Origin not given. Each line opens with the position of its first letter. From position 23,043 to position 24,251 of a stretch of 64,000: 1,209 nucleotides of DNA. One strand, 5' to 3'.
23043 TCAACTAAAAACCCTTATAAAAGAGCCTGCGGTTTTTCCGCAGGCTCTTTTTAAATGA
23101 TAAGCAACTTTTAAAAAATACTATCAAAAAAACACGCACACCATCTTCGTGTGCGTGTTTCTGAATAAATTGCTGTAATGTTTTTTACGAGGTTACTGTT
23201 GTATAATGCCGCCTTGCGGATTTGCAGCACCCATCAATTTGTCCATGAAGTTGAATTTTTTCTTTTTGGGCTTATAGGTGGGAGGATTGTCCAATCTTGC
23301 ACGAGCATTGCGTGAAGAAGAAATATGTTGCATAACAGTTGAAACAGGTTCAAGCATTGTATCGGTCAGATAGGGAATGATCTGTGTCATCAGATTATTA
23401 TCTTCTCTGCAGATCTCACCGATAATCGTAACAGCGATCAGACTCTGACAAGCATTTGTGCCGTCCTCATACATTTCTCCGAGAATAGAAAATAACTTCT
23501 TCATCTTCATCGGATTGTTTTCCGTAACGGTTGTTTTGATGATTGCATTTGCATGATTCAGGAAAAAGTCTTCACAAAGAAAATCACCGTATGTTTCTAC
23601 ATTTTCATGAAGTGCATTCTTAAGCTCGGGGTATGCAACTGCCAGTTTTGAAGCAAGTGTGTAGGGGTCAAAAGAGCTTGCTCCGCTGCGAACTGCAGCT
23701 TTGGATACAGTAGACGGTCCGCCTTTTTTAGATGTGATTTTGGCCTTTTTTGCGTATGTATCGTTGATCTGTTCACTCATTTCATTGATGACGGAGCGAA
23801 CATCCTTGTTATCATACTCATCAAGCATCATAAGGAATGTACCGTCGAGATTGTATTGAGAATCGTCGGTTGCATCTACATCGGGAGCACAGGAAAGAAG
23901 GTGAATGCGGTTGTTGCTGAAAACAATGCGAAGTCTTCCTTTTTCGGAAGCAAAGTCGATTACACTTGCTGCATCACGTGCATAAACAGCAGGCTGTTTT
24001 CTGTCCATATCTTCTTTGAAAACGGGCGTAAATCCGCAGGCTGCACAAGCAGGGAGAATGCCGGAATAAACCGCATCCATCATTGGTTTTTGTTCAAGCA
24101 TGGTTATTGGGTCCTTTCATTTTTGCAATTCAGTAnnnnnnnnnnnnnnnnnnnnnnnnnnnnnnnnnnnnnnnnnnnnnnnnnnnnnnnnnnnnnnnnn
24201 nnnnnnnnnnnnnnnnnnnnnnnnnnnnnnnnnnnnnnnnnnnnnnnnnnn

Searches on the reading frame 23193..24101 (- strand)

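Call 11: search_protein_families(library=pfam, proteins=[window:23193-24101:-], max_evalue=0.001)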
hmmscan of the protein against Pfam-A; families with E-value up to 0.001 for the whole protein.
window:23193-24101:- (302 aa): 1 family
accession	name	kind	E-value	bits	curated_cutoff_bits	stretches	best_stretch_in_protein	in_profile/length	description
PF24722.1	DUF7674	-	4.5e-09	36.8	27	1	152-250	3-101/111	Domain of unknown function (DUF7674)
